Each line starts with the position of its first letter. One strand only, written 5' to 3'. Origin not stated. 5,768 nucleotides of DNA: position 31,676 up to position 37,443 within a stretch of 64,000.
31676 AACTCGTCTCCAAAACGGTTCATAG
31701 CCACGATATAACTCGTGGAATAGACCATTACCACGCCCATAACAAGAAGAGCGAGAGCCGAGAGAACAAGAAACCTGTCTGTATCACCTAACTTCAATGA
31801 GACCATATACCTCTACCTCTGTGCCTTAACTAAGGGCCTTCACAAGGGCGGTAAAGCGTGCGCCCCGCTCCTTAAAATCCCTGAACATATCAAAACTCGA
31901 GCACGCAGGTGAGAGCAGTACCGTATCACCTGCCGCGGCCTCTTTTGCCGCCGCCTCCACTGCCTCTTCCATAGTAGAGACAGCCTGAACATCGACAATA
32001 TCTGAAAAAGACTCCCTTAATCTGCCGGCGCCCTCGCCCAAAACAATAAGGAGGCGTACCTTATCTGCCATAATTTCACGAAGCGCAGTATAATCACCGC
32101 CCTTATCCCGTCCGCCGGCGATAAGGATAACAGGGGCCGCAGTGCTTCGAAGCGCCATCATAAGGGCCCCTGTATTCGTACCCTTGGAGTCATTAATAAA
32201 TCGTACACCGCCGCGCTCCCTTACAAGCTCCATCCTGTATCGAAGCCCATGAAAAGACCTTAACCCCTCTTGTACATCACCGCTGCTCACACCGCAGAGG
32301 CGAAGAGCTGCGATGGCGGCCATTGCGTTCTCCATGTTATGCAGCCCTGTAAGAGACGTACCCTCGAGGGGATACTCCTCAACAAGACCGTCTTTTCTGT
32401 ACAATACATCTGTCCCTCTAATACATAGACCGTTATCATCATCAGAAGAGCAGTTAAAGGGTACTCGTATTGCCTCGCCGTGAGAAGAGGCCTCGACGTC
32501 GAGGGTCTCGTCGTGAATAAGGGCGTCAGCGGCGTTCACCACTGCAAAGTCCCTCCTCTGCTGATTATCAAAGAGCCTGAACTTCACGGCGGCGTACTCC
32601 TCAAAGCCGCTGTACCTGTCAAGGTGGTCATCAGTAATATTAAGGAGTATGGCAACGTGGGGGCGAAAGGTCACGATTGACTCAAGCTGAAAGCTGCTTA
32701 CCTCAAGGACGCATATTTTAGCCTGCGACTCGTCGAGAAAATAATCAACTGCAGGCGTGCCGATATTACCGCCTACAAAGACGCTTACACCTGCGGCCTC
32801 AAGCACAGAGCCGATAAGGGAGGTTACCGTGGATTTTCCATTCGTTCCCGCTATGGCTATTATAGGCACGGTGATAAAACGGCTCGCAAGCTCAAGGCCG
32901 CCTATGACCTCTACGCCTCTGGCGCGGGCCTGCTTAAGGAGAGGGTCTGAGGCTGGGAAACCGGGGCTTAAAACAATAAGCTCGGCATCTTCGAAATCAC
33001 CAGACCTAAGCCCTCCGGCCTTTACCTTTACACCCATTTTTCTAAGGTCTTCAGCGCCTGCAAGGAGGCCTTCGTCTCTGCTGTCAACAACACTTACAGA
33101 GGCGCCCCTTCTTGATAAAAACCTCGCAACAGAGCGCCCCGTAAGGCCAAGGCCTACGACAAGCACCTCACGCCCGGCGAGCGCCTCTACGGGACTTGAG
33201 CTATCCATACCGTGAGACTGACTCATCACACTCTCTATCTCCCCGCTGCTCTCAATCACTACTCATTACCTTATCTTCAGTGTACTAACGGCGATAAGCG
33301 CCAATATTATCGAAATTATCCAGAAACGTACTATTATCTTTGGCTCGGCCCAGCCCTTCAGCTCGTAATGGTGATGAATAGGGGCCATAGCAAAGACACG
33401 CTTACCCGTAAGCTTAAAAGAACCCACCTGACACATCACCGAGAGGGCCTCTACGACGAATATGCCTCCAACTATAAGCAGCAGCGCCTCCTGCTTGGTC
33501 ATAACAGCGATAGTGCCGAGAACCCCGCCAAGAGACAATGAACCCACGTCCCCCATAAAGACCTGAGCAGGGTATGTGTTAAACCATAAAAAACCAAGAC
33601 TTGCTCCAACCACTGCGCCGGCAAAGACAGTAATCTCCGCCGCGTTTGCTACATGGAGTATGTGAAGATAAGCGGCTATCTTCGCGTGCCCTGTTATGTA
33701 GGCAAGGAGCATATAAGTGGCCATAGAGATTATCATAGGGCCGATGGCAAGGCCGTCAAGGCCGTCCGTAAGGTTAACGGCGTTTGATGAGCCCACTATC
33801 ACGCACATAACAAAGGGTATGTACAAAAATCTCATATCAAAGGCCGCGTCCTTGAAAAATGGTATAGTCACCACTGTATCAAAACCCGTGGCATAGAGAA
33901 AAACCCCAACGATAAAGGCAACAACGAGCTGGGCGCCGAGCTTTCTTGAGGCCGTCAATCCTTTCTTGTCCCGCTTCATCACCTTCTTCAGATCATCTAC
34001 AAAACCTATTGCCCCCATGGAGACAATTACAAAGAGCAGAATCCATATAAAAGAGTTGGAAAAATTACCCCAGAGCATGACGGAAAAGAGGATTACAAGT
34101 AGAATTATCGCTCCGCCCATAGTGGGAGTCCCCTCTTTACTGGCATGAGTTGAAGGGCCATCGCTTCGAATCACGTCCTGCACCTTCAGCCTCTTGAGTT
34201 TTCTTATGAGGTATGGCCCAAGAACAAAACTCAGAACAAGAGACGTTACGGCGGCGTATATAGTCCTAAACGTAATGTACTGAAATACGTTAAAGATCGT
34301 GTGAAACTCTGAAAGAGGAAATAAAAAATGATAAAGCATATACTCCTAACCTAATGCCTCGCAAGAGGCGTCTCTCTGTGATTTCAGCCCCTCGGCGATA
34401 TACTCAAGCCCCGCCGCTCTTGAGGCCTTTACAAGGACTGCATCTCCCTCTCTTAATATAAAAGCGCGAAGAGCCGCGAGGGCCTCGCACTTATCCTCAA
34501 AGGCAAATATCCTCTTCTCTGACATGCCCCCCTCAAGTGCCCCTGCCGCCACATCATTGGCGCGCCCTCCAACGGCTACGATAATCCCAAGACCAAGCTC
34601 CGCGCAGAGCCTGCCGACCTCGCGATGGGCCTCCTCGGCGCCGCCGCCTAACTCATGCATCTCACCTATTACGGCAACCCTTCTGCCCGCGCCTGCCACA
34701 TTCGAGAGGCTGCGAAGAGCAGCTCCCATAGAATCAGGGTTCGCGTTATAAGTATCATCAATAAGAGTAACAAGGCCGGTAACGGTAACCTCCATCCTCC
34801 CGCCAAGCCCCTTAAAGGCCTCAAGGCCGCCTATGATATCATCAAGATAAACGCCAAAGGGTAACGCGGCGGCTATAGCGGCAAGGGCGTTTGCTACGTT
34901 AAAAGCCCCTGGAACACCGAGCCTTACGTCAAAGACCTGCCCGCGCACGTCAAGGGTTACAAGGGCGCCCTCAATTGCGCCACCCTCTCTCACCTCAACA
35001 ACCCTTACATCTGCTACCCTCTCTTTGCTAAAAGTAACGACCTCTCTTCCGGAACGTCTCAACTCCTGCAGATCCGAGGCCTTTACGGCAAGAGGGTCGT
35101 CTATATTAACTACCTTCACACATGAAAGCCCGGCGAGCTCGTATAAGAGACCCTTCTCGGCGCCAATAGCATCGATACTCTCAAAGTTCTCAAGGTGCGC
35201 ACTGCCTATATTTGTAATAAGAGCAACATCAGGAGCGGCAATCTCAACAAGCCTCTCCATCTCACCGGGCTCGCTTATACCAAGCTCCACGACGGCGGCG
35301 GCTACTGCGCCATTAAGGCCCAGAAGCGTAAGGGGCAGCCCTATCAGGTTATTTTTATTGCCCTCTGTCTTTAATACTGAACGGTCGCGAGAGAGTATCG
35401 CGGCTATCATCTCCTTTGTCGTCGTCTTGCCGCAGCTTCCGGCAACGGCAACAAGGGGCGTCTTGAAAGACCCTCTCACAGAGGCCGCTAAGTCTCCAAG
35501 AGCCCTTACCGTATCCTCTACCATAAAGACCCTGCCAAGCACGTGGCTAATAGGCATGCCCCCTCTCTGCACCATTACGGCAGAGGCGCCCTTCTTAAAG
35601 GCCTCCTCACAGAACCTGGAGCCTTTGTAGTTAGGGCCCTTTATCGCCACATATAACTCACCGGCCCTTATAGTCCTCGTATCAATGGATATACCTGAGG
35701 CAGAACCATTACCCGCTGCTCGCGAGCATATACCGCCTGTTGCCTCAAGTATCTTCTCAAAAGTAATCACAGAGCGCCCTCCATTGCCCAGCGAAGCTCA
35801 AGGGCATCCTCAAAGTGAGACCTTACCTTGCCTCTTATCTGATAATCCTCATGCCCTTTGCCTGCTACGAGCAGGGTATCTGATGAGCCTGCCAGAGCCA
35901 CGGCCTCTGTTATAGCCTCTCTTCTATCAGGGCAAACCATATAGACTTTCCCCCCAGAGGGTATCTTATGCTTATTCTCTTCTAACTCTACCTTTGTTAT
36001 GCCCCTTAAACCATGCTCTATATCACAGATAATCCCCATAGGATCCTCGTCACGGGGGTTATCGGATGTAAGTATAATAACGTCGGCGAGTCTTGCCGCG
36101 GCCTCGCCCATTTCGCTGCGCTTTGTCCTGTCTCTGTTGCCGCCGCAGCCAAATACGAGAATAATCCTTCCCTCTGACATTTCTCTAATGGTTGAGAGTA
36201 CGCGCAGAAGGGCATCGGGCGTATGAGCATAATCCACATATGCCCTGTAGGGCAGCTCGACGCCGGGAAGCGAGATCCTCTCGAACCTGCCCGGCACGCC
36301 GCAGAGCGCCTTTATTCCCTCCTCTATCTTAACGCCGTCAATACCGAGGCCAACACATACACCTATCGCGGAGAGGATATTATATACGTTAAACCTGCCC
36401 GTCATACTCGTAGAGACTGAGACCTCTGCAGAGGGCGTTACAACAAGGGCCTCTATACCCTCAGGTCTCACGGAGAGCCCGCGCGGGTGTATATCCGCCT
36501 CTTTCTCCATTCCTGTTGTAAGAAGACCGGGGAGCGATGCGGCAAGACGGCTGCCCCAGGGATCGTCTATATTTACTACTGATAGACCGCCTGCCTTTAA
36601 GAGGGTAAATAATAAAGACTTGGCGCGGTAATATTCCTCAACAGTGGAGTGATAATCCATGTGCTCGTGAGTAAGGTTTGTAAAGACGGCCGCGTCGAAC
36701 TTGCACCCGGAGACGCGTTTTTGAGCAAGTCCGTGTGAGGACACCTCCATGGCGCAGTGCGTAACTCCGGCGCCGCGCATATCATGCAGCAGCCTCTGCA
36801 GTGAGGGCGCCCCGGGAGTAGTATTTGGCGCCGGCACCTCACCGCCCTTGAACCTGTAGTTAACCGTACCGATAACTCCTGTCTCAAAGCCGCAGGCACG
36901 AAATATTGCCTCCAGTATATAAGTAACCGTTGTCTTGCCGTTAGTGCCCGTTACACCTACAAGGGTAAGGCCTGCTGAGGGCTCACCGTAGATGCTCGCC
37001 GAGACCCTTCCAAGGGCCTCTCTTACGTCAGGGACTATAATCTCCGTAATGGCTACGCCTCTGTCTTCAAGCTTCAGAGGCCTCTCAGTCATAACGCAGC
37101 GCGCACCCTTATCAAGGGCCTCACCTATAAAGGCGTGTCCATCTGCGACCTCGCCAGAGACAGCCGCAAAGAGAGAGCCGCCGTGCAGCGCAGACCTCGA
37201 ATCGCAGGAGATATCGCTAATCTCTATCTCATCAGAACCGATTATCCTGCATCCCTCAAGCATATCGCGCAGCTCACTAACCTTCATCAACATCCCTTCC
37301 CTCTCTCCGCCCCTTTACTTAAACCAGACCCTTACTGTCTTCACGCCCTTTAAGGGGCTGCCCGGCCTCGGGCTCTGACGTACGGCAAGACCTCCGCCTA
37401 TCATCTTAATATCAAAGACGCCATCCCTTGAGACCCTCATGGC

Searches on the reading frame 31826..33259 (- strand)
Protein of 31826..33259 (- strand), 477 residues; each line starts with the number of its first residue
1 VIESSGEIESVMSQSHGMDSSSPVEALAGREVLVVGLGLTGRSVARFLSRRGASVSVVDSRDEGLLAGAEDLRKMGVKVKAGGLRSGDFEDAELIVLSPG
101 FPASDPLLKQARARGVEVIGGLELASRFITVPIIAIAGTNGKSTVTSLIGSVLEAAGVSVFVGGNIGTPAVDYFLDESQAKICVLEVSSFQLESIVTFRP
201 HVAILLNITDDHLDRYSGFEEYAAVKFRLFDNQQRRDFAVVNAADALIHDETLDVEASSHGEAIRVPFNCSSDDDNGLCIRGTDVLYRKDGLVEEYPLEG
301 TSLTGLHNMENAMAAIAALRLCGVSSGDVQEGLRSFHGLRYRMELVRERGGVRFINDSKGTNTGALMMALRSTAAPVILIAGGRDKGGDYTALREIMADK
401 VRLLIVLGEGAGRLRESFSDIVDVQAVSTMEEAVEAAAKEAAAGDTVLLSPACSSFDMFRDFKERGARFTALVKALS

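Call 69: search_protein_families(library=pfam, proteins=[window:31826-33259:-], max_evalue=0.00001)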
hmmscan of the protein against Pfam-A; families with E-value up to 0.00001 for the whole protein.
window:31826-33259:- (477 aa): 3 families
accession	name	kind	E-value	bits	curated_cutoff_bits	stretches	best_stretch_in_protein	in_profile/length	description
PF08245.18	Mur_ligase_M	-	2.3e-30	106.5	24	1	136-318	1-199/200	Mur ligase middle domain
PF21799.2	MurD-like_N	-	5.9e-21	75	27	1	31-120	2-88/88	Mur ligase MurD-like, N-terminal domain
PF02875.26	Mur_ligase_C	-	1.2e-14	55.7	28.4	1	342-453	2-127/127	Mur ligase, glutamate ligase domain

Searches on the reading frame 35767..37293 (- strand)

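Call 69: search_protein_families(library=pfam, proteins=[window:35767-37293:-], max_evalue=0.00001)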
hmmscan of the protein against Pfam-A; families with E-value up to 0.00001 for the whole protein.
window:35767-37293:- (508 aa): 3 families
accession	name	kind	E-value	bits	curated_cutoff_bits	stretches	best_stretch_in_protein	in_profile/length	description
PF08245.18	Mur_ligase_M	-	2.4e-55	188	24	1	114-312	1-199/200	Mur ligase middle domain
PF02875.26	Mur_ligase_C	-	9.5e-30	104.5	28.4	1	335-480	1-127/127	Mur ligase, glutamate ligase domain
PF01225.30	Mur_ligase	-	3e-07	31.2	21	1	25-99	2-92/95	Mur ligase family, catalytic domain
